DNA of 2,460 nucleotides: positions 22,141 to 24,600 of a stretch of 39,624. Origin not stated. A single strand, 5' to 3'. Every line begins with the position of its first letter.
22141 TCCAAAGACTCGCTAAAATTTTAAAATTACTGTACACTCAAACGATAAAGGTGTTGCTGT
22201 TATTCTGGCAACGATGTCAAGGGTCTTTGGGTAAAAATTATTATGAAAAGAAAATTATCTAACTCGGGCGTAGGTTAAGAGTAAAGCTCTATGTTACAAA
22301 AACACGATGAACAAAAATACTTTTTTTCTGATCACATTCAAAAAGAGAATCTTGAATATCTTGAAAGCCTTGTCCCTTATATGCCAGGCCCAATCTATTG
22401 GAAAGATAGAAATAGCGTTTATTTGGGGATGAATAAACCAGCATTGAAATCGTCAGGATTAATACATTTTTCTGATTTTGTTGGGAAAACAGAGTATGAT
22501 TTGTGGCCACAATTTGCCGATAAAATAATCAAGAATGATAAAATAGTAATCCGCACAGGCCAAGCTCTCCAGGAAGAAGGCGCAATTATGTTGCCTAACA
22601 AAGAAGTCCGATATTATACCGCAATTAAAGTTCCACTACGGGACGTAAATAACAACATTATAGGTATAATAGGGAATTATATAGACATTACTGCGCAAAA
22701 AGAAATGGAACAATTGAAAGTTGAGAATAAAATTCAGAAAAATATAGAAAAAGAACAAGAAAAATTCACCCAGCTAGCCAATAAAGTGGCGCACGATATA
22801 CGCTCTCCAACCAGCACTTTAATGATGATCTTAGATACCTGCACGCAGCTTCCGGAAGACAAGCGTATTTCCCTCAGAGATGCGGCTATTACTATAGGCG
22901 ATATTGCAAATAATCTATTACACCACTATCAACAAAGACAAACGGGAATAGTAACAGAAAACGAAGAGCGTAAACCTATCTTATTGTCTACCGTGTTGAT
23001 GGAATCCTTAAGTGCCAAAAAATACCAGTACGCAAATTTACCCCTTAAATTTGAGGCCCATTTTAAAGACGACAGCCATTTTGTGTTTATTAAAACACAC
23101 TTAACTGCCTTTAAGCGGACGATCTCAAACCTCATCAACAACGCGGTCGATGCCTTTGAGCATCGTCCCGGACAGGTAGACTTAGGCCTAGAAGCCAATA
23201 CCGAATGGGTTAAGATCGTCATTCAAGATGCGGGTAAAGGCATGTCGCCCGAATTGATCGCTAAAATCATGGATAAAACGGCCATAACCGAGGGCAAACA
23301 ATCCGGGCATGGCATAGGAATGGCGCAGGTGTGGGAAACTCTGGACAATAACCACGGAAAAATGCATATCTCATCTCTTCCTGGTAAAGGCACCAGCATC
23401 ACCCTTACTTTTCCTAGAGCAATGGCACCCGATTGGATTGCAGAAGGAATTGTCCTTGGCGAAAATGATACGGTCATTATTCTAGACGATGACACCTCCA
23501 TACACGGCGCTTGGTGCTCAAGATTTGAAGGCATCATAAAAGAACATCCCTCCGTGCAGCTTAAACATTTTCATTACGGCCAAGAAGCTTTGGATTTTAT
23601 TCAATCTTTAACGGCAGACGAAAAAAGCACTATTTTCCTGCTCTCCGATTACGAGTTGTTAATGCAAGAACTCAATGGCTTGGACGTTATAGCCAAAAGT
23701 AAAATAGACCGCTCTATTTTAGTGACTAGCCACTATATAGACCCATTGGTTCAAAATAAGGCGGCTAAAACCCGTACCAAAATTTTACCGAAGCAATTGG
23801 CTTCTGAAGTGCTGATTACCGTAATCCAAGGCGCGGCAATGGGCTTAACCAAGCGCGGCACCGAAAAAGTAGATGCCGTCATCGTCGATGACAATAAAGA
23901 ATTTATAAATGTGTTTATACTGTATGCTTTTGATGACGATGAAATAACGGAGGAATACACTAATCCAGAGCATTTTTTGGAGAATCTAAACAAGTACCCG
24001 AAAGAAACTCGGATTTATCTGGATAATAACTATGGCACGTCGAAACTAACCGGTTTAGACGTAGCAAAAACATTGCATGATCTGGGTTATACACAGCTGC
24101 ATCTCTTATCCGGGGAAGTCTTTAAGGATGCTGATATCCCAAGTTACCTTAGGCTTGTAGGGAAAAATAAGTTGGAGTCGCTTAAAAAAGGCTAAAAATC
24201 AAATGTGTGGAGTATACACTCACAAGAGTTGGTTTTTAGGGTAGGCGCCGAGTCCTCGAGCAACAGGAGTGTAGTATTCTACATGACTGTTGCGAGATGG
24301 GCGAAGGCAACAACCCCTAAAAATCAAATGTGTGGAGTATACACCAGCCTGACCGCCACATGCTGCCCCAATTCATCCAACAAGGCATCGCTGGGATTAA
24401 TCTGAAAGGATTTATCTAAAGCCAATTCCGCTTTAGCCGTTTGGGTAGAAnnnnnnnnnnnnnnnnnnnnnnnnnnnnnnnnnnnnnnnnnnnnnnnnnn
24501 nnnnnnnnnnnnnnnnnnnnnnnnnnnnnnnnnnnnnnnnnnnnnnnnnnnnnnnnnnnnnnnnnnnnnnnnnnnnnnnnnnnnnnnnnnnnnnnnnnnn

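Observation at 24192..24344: Palindromic ~125-bp element wedged between two convergent genes; both stop codons lie inside an exact 28-bp direct repeat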

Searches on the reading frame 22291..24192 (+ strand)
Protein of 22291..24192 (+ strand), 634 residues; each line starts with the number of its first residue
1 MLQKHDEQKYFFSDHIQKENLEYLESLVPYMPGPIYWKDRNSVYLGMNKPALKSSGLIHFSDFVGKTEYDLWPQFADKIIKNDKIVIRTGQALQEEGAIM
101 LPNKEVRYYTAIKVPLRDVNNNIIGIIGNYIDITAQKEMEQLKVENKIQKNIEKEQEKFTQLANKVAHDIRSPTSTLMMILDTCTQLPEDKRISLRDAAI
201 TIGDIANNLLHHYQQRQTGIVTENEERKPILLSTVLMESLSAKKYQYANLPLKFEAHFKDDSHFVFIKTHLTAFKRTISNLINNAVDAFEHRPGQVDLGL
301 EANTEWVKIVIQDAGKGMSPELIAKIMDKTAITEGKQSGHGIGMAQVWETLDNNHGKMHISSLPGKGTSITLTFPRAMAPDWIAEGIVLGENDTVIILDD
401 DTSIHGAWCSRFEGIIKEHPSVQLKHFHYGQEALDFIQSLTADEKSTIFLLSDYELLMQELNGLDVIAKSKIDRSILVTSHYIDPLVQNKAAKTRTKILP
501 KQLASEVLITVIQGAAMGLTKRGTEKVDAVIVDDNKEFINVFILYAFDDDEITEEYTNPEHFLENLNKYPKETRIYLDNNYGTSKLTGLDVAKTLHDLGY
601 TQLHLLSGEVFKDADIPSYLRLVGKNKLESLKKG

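Call 27: search_protein_families(library=pfam, proteins=[window:22291-24192:+])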
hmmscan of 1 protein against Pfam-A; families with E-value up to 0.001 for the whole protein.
window:22291-24192:+ (634 aa): 3 families
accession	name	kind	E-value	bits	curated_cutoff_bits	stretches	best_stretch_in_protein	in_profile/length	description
PF02518.31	HATPase_c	-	2.5e-17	63.8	26.4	1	273-376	5-109/111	Histidine kinase-, DNA gyrase B-, and HSP90-like ATPase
PF08448.16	PAS_4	-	2.4e-11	44.3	23.1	1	32-137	5-109/110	PAS fold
PF14501.12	HATPase_c_5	-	9.6e-06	25.9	22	1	274-361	6-89/102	GHKL domain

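Call 28: find_homologous_proteins(query=window:22291-24192:+, max_evalue=1e-20)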
Query window:22291-24192:+ (634 aa): 1330 proteins with E <= 1e-20 among 8000 candidates; the best 120 are listed.
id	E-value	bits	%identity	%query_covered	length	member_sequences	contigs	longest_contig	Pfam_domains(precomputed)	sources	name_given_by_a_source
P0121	0.0e+0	1430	100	100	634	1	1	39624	PF08448.17,PF02518.32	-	-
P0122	4.8e-264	896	57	97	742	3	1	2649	PF13596.13,PF08447.19,PF13426.14,PF08448.17,PF02518.32,PF00989.32,PF14501.13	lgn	-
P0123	3.7e-263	893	54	97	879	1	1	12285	PF13596.13,PF13426.14,PF08448.17,PF02518.32,PF17202.11,PF00989.32,PF17203.11,PF14501.13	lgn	-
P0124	5.2e-258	876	61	97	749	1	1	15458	PF13596.13,PF08447.19,PF13426.14,PF08448.17,PF02518.32,PF00989.32,PF13589.13,PF14501.13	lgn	-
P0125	7.4e-255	865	61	97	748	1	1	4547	PF13426.14,PF08448.17,PF02518.32,PF00989.32,PF14501.13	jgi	jgi:PAS domain S-box-containing protein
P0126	2.1e-254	864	53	97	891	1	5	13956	PF13596.13,PF08447.19,PF13426.14,PF09884.17,PF08448.17,PF02518.32,PF17202.11,PF00989.32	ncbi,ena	-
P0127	3.3e-237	807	49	97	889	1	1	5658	PF13596.13,PF08447.19,PF13426.14,PF09884.17,PF08448.17,PF02518.32,PF00989.32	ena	-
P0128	2.6e-234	798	60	96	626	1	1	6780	PF08448.17,PF02518.32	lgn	-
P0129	8.8e-231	786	52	98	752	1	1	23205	PF13596.13,PF13426.14,PF08448.17,PF02518.32,PF00989.32,PF14501.13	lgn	-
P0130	5.5e-230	783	54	97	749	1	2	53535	PF13426.14,PF08448.17,PF02518.32,PF00989.32,PF14501.13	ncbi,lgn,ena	-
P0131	4.9e-228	777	59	97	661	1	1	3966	PF13426.14,PF08448.17,PF02518.32,PF14501.13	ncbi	-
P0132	4.8e-227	774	75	72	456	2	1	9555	PF02518.32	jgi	jgi:FixJ family two-component response regulator/anti-sigma regulatory factor (Ser/Thr protein kinas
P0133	1.3e-226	772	52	97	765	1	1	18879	PF13596.13,PF13426.14,PF08448.17,PF02518.32,PF00989.32,PF14501.13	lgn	-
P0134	5.6e-225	767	52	97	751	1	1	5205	PF13596.13,PF08447.19,PF13426.14,PF08448.17,PF02518.32,PF00989.32,PF14501.13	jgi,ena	-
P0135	2.1e-223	762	51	98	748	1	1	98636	PF13596.13,PF13426.14,PF08448.17,PF02518.32,PF00989.32,PF14501.13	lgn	-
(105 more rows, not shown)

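Call 31: find_encoding_contigs(protein=P0132, flank=10000, max_places=3)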
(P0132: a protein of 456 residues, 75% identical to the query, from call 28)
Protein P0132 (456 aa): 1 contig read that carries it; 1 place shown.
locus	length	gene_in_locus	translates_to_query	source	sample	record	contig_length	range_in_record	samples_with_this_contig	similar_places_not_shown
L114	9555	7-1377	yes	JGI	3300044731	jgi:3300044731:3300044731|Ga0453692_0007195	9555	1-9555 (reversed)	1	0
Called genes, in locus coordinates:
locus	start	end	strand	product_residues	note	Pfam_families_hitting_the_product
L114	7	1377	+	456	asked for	PF02518:HATPase_c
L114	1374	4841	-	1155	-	PF02811:PHP, PF07733:DNA_pol3_alpha, PF17657:DNA_pol3_finger, PF14579:HHH_6, PF01336:tRNA_anti-codon, PF20914:DNA_pol_IIIA_C (weak)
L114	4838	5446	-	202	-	PF01351:RNase_HII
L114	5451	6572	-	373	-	PF17767:NAPRTase_N, PF04095:NAPRTase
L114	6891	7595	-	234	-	PF01259:SAICAR_synt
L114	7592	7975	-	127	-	-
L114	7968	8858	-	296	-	PF00701:DHDPS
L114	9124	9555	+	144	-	?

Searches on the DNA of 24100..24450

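Call 60: search_rna_families(source=window, start=24100, end=24450, threshold=evalue, max_evalue=1)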
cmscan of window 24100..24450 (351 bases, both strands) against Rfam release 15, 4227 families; matches with E-value up to 1: 0.
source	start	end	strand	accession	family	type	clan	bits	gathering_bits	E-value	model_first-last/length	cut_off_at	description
